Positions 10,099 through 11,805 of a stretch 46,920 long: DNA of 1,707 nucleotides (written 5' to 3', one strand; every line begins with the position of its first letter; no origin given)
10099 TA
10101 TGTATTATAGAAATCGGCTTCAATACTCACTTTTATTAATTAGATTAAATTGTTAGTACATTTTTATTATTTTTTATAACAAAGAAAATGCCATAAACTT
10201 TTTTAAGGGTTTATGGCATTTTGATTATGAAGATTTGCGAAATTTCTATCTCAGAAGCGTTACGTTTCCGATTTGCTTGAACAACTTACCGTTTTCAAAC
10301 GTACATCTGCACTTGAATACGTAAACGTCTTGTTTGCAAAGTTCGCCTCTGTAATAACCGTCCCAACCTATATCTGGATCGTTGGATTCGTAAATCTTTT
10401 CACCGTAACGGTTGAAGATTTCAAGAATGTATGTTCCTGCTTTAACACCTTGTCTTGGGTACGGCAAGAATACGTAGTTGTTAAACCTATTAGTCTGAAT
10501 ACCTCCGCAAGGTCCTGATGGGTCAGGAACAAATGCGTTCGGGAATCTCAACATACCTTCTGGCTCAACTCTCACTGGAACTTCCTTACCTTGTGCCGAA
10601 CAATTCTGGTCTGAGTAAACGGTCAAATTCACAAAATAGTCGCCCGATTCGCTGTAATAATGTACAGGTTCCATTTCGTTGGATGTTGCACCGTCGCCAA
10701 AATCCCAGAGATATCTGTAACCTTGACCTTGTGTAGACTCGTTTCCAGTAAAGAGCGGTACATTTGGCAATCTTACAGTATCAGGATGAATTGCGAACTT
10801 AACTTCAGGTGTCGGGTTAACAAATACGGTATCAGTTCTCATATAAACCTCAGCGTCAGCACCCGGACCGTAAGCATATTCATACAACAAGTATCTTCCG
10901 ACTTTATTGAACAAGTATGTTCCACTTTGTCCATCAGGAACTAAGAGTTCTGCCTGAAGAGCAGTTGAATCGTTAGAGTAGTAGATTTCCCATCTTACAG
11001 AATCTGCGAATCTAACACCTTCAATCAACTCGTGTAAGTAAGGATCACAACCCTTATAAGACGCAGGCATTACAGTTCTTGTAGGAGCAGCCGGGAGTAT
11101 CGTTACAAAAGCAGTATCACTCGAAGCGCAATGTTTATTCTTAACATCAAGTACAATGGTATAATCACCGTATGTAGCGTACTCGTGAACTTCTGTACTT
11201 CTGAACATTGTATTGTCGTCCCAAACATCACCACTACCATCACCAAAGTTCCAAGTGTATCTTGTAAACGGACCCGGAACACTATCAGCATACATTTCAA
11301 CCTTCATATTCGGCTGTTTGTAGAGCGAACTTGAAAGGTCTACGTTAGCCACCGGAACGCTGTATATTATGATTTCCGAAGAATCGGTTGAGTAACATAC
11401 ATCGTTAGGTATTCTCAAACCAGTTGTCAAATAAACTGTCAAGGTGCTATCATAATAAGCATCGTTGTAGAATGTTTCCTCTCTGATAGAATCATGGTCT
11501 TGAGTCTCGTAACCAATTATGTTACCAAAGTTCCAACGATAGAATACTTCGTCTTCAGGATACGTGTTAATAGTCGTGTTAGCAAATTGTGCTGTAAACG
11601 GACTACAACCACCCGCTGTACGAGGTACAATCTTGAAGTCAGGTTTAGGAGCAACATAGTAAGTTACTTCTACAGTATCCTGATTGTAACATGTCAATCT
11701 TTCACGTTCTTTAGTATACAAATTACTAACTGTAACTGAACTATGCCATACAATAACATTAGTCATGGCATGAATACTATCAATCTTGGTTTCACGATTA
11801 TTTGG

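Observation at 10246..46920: One >12,200-codon gene encoding a T9SS type-B cargo fills 78% of the window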

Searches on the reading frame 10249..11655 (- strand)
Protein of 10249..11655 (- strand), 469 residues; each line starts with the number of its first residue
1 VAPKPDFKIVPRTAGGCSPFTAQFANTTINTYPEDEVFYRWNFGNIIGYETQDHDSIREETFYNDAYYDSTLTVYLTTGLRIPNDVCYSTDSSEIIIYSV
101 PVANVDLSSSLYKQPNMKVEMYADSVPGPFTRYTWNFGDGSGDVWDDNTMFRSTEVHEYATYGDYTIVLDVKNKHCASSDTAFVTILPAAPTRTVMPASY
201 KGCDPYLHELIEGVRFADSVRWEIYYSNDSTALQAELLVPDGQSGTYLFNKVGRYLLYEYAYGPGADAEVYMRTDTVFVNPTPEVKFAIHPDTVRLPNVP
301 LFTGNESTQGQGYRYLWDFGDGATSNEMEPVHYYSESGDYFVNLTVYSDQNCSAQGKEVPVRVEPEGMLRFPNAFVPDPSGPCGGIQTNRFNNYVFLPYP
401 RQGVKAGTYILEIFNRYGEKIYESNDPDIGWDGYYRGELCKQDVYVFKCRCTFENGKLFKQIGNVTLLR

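Call 50: find_related_loci(query=A2, collection=genome_contigs, flank=10000)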
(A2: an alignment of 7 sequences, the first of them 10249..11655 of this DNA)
Query A2 (469 aa) in genome_contigs; peptide patterns used: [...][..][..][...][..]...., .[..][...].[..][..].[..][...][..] (x = any residue, [..] = any of these).
600 stretches matched a pattern (row limit reached: there are more); 568 encode a relative of the query (tblastn E <= 1e-3); the best 80 are kept; 80 distinct loci.
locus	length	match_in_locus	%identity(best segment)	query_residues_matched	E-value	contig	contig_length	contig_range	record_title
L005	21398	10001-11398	68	1-469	0e+0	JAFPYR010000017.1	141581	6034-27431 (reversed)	MAG: Bacteroidales bacterium isolate RGIG1595 Goat_Abomasum.Co__c249351, whole genome shotgun sequence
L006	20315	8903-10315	62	1-469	0e+0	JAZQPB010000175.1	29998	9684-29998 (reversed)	MAG: Bacteroidales bacterium isolate T1900045241_TH20190011.MAGScoT_cleanbin_000011 SGB_5524_k141_71835, whole genome sh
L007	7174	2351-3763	61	1-469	0e+0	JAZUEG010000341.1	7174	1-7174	MAG: Bacteroidales bacterium isolate T1900045300_TH20190070.MAGScoT_cleanbin_000039 SGB_6140_k141_2156063, whole genome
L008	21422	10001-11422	55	1-469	2e-163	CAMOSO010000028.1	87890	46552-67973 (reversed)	MAG: uncultured Bacteroidales bacterium isolate SRR873609_bin.80_metaWRAP_v1.3_MAG genome assembly, contig: ERZ1756109_1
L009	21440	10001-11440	51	1-469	9e-152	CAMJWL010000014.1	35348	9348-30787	MAG: uncultured Bacteroidales bacterium isolate SRR12081303_bin.90_metaWRAP_v1.3_MAG genome assembly, contig: ERZ1228976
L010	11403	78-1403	39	1-468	4e-75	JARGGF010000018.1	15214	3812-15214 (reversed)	MAG: Bacteroidales bacterium isolate C14-25 NODE_18_length_15214_cov_3.144811, whole genome shotgun sequence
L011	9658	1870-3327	35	3-469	1e-65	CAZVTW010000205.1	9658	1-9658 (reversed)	MAG TPA_asm: uncultured Bacteroidales bacterium isolate binchicken_co8_117 genome assembly, contig: NODE_13642_length_96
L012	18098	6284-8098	34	1-469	5e-65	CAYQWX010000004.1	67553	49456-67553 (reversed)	MAG TPA_asm: uncultured Bacteroidales bacterium isolate SRP163575_co3_262 genome assembly, contig: NODE_307_length_67553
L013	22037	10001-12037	35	16-469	3e-63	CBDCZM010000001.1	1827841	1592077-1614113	MAG: Flavobacteriales bacterium isolate 1536215c-0b24-46d4-9d71-71e357b63602 genome assembly, contig: contig_1, whole ge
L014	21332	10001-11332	34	1-469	3e-63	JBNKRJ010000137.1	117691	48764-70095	MAG: Bacteroidales bacterium isolate B1B2.bin.6.orig k141_2467529, whole genome shotgun sequence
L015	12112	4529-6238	33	1-469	9e-63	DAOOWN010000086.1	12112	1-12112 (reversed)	MAG TPA_asm: Bacteroidales bacterium isolate AMR_MDS_2414 NODE_5231_length_12112_cov_5.331177, whole genome shotgun sequ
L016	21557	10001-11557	34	1-469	4e-62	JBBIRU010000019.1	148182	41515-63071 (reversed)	MAG: Bacteroidota bacterium isolate QH2S170213_bin_357 NODE_74_length_148182_cov_2.57103, whole genome shotgun sequence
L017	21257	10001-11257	33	16-469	6e-62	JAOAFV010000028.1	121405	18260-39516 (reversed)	MAG: Bacteroidales bacterium isolate SKW3 k141_1159041, whole genome shotgun sequence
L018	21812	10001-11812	35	1-469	1e-61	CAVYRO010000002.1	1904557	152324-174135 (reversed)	MAG: uncultured Bacteroidales bacterium isolate MFD05684.bin.1.228 genome assembly, contig: contig_13026, whole genome s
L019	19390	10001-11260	32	16-469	6e-62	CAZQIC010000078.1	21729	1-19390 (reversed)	MAG TPA_asm: uncultured Bacteroidia bacterium isolate SRP128246_co1_439 genome assembly, contig: NODE_4812_length_21729_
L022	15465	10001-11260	34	16-468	4e-60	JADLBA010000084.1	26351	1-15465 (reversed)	MAG: Crocinitomicaceae bacterium isolate SJ145 c_000000565070, whole genome shotgun sequence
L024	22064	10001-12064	34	1-469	5e-60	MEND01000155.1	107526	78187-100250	MAG: Bacteroidetes bacterium GWA2_31_9 gwa2_scaffold_3332, whole genome shotgun sequence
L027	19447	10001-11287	32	4-468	1e-58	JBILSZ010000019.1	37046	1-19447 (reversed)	MAG: Flavobacteriales bacterium isolate ME2018-07-03_3300044637_group8_bin69 Rohwer_bin990_scaffold_367_c1, whole genome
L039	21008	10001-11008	36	115-469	2e-57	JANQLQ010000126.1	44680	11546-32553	MAG: Fulvivirga sp. isolate PL25a_bin.63 k99_3973633, whole genome shotgun sequence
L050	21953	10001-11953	35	1-469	3e-55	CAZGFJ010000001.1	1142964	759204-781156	MAG TPA_asm: uncultured Ohtaekwangia sp. isolate binchicken_co319_42 genome assembly, contig: NODE_1_length_1142964_cov_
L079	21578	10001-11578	29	2-469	3e-51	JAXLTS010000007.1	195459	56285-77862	MAG: Bacteroidales bacterium isolate STL-BAC10 C4.95.fa-7, whole genome shotgun sequence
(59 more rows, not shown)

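Call 52: search_protein_families(library=pfam, proteins=[L005:11702-13525:+, L005:13540-14295:+, L006:10871-11662:+, L006:11705-12658:+, L006:12662-14308:+, L007:4432-5130:+, L007:5172-6128:+, L008:12048-12704:+, L008:12743-13678:+, L009:12927-13907:+], max_evalue=0.001)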
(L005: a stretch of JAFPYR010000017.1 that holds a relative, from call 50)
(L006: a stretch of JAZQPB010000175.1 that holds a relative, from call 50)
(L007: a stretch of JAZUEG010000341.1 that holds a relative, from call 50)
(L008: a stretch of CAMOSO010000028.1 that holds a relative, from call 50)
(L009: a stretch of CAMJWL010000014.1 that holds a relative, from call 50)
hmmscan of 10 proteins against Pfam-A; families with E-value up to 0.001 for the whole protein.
L005:11702-13525:+ (608 aa): 1 family
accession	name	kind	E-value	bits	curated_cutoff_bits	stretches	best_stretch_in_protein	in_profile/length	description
PF14262.12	Cthe_2159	-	8.8e-68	228.9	25.8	2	86-383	2-259/262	Carbohydrate-binding domain-containing protein Cthe_2159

L005:13540-14295:+ (252 aa): 1 family
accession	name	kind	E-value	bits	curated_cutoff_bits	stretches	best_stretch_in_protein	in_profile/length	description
PF09359.15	VTC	-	1.5e-22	80.7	23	1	24-224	1-231/235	VTC domain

L006:10871-11662:+ (264 aa): 0 families

L006:11705-12658:+ (318 aa): 0 families

L006:12662-14308:+ (549 aa): 4 families
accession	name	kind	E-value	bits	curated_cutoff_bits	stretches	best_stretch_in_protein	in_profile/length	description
PF00069.31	Pkinase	-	6.5e-41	140.9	31.7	1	133-323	9-198/263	Protein kinase domain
PF07714.23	PK_Tyr_Ser-Thr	-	7e-26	91.5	23.1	1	133-355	9-236/258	Protein tyrosine and serine/threonine kinase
PF01636.29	APH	-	2.1e-07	31.4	23.2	1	240-272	167-199/239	Phosphotransferase enzyme family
PF06293.20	Kdo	-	0.00032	20.6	21.3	1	205-267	100-166/207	Lipopolysaccharide kinase (Kdo/WaaP) family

L007:4432-5130:+ (233 aa): 0 families

L007:5172-6128:+ (319 aa): 0 families

L008:12048-12704:+ (219 aa): 0 families

L008:12743-13678:+ (312 aa): 5 families
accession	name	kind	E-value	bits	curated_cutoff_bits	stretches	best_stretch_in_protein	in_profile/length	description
PF00038.26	Filament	-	4.4e-05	23.7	40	0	141-208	203-271/313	Intermediate filament protein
PF10779.14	XhlA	-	0.00024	21.6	34.7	0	155-200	4-49/67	Haemolysin XhlA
PF02090.21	SPAM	-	0.00031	21.1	35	1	101-195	14-108/142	Salmonella surface presentation of antigen gene type M protein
PF06419.17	COG6_N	-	0.00057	20.4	27.4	0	148-212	33-97/114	Conserved oligomeric complex COG6, N-terminal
PF10226.14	CCDC85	-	0.0009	19.4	23.8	0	70-206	18-158/192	CCDC85 family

L009:12927-13907:+ (327 aa): 2 families
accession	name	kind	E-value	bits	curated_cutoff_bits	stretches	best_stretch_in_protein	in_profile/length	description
PF02090.21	SPAM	-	0.0003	21.2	35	1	116-210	14-108/142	Salmonella surface presentation of antigen gene type M protein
PF04212.24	MIT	-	0.00036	21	30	0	77-126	13-64/66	MIT (microtubule interacting and transport) domain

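Call 73: search_protein_families(library=pfam, proteins=[L022:11366-12373:+, L027:11300-12298:+, L039:11008-12024:+, L050:11953-12972:+, L079:11601-12620:+, L013:12041-13594:+, L016:11565-13142:+, L024:12107-13714:+, L018:11890-12825:+, L011:3586-4623:+], max_evalue=0.001)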
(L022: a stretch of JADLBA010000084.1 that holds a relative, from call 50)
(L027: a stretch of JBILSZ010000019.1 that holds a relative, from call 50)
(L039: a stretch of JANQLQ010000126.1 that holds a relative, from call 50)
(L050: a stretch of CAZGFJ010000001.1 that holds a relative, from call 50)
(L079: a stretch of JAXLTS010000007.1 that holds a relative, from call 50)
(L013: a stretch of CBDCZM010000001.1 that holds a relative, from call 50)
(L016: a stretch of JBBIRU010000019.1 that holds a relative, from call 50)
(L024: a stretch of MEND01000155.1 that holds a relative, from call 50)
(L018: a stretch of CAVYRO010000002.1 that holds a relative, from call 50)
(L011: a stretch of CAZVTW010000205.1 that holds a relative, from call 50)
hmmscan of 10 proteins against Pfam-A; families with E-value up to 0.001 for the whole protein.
L022:11366-12373:+ (335 aa): 1 family
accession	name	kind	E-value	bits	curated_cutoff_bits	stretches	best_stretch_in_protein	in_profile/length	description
PF11751.14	PorP_SprF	-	2.1e-59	201.8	22.3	1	22-314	4-273/273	Type IX secretion system membrane protein PorP/SprF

L027:11300-12298:+ (332 aa): 1 family
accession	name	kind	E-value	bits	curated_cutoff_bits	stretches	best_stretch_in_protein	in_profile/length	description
PF11751.14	PorP_SprF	-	1.6e-58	198.9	22.3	1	19-311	4-273/273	Type IX secretion system membrane protein PorP/SprF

L039:11008-12024:+ (338 aa): 1 family
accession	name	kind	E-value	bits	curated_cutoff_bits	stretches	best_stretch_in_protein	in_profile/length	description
PF11751.14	PorP_SprF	-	8.4e-65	219.4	22.3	1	18-314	3-273/273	Type IX secretion system membrane protein PorP/SprF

L050:11953-12972:+ (339 aa): 1 family
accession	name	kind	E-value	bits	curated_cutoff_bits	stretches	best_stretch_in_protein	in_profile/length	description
PF11751.14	PorP_SprF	-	6.5e-66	223.1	22.3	1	16-313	2-273/273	Type IX secretion system membrane protein PorP/SprF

L079:11601-12620:+ (339 aa): 1 family
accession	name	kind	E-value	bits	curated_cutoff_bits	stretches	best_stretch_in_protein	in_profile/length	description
PF11751.14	PorP_SprF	-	1.2e-49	169.7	22.3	1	25-319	3-273/273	Type IX secretion system membrane protein PorP/SprF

L013:12041-13594:+ (517 aa): 5 families
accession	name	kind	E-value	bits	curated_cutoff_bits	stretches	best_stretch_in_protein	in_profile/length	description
PF07676.18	PD40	-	7.1e-19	67.7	20.9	2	276-311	5-38/38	WD40-like Beta Propeller Repeat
PF14559.12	TPR_19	-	1.5e-05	25.6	25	1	39-93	3-56/68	Tetratricopeptide repeat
PF23310.1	TPR_27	-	8e-05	22.7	27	1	58-141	25-106/110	Plant tetratrico peptide repeats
PF24681.1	Kelch_KLHDC2_KLHL20_DRC7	-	0.0001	22.1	50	1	191-323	15-194/221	KLHDC2/KLHL20/DRC7 Kelch-repeats domain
PF13620.12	CarboxypepD_reg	-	0.00061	20.5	32.3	0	432-497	2-67/82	Carboxypeptidase regulatory-like domain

L016:11565-13142:+ (525 aa): 4 families
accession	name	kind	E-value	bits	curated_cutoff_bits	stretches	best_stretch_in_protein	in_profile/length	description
PF07676.18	PD40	-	7.2e-34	115.5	20.9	3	331-369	1-37/38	WD40-like Beta Propeller Repeat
PF00515.34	TPR_1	-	0.00018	21.6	27.8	1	98-120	2-24/34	Tetratricopeptide repeat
PF24681.1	Kelch_KLHDC2_KLHL20_DRC7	-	0.00024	20.9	50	1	203-384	23-196/221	KLHDC2/KLHL20/DRC7 Kelch-repeats domain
PF13620.12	CarboxypepD_reg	-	0.00038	21.2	32.3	1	437-505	2-69/82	Carboxypeptidase regulatory-like domain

L024:12107-13714:+ (535 aa): 1 family
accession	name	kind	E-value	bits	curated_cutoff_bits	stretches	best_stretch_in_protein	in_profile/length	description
PF07676.18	PD40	-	1.4e-26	92.2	20.9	2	328-366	1-37/38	WD40-like Beta Propeller Repeat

L018:11890-12825:+ (311 aa): 1 family
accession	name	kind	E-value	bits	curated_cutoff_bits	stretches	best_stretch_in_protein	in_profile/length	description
PF03976.20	PPK2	-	1.4e-108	362.2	22.3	1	56-279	2-225/229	Polyphosphate kinase 2 (PPK2)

L011:3586-4623:+ (345 aa): 1 family
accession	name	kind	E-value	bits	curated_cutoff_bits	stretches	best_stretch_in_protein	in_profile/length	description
PF11751.14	PorP_SprF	-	2.7e-61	208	22.3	1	29-323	3-273/273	Type IX secretion system membrane protein PorP/SprF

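Call 80: search_solved_structures(query=A2, max_evalue=0.01)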
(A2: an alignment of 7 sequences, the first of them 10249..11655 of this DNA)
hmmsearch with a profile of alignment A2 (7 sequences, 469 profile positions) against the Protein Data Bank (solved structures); distinct sequences matched with E-value up to 0.01: 17.
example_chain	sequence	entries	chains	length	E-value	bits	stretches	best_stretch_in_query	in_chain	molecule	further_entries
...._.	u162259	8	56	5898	5.5e-26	94.4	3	135-368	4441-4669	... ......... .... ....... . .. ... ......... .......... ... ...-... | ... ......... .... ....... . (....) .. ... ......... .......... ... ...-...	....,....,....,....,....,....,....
9lrk_A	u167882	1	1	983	3e-18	68.9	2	314-369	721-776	Collagenase ColH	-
9lqj_A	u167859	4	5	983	3e-18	68.9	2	314-369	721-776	Collagenase ColH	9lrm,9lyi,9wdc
6aem_A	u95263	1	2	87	1.2e-14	57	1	284-365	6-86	PKD domain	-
4l9d_A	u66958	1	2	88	2.5e-14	56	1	285-363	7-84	Protease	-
1l0q_A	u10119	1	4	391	3.5e-14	55.5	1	285-366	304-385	Surface layer protein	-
4aqo_A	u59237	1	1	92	1.6e-10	43.5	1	313-356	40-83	COLLAGENASE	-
4jrw_A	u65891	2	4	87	1.7e-10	43.4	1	313-356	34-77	Collagenase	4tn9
2y72_A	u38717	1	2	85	1.9e-10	43.2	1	313-356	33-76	COLLAGENASE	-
4u6t_A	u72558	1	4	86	2.3e-10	42.9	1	314-359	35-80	ColH protein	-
4u7k_A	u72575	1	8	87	2.4e-10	42.9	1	314-359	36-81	ColH protein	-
2y3u_A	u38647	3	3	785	3.9e-09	38.9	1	313-355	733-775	COLLAGENASE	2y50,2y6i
2c26_A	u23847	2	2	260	5.2e-09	38.5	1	284-365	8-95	ENDOGLUCANASE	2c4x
4jgu_A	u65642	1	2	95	1.1e-08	37.4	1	312-361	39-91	ColH protein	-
2kzw_A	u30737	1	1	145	3.7e-08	35.6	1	286-356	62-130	Uncharacterized protein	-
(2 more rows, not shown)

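Call 84: search_solved_structures(query=A2, max_evalue=1e-20, show_alignments=1)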
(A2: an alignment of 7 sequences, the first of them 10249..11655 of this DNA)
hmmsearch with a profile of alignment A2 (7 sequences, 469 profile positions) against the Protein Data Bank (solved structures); distinct sequences matched with E-value up to 1e-20: 1.
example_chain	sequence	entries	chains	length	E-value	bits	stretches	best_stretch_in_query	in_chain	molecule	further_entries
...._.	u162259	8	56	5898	5.5e-26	94.4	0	135-368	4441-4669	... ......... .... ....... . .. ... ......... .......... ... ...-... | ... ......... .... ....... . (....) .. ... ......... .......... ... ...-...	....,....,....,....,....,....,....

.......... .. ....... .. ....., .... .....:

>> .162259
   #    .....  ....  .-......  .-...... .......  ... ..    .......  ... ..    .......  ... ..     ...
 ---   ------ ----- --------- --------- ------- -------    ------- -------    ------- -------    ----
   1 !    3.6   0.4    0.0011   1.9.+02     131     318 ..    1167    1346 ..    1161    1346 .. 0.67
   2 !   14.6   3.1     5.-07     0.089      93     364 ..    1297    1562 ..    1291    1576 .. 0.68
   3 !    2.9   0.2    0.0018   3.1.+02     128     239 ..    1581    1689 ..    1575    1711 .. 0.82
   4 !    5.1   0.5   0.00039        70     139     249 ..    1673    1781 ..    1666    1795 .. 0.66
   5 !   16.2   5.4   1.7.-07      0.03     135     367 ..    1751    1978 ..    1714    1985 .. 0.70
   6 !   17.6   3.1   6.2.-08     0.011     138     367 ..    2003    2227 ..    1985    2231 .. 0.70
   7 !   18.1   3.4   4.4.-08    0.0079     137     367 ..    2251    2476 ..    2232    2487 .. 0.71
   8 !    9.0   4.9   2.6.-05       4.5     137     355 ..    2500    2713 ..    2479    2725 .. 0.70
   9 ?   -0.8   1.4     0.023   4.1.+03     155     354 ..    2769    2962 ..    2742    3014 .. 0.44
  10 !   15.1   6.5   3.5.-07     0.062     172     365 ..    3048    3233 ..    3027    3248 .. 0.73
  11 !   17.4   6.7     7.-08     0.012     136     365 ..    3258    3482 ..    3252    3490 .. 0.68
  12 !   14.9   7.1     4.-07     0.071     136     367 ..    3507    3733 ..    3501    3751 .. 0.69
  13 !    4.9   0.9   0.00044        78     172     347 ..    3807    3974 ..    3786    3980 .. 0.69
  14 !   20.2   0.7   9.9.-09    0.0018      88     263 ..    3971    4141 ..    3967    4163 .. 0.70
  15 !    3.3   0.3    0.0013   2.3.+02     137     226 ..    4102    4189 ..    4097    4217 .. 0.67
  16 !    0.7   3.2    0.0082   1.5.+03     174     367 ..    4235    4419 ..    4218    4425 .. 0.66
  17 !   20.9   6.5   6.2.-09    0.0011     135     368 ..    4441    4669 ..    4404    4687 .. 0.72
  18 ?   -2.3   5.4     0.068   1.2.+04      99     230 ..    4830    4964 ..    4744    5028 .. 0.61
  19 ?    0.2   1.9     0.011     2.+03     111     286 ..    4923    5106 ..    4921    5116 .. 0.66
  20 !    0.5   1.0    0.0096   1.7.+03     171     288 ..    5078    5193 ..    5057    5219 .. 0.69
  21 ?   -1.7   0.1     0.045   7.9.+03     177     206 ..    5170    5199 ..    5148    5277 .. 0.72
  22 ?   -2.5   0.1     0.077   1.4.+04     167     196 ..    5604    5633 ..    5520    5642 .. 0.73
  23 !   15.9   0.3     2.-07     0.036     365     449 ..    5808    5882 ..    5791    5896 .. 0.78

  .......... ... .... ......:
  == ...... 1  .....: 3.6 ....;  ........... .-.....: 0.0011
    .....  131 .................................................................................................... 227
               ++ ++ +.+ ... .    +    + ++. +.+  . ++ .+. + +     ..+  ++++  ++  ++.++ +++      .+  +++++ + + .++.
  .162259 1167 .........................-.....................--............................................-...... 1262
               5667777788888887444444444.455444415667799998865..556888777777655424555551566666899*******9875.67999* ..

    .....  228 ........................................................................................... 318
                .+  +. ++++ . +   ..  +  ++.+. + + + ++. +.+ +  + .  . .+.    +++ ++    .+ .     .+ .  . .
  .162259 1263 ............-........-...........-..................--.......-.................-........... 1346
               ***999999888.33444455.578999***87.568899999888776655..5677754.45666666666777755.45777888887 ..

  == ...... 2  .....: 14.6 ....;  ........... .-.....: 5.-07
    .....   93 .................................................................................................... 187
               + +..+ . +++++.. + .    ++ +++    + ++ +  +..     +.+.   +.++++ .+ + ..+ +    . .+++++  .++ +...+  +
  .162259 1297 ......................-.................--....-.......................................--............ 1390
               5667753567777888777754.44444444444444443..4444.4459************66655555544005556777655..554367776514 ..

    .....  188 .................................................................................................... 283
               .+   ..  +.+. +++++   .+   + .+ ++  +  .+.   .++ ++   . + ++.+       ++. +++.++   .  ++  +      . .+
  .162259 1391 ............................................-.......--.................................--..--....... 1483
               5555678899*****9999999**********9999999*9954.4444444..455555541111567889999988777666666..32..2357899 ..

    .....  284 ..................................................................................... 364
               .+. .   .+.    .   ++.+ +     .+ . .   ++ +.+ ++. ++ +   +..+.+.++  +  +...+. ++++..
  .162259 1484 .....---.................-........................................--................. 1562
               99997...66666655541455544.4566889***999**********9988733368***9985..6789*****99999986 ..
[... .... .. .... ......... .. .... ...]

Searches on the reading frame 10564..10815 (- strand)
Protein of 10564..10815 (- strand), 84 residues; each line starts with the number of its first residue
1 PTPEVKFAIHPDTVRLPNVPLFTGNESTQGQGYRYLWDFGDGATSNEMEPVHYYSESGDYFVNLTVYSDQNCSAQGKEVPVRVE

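Call 62: search_protein_families(library=pfam, proteins=[window:10564-10815:-], max_evalue=1)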
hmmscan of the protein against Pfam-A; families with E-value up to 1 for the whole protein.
seq(84 aa): 2 families
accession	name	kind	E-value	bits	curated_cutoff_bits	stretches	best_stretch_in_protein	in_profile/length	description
PF18911.6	PKD_4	-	1.7e-15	57.2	27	1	3-82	4-84/85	PKD domain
PF00801.26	PKD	-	2.7e-09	37.3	23.5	1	27-80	25-79/80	PKD domain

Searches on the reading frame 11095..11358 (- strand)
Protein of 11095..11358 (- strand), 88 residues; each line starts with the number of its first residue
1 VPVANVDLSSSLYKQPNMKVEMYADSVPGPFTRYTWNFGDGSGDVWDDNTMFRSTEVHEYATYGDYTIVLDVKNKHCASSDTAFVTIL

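Call 62: search_protein_families(library=pfam, proteins=[window:11095-11358:-], max_evalue=1)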
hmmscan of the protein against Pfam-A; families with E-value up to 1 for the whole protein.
seq(88 aa): 2 families
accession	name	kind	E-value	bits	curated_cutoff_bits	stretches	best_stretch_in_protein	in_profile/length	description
PF00801.26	PKD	-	1.3e-09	38.4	23.5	1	11-86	8-79/80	PKD domain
PF18911.6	PKD_4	-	2.5e-09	37.5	27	1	2-85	4-81/85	PKD domain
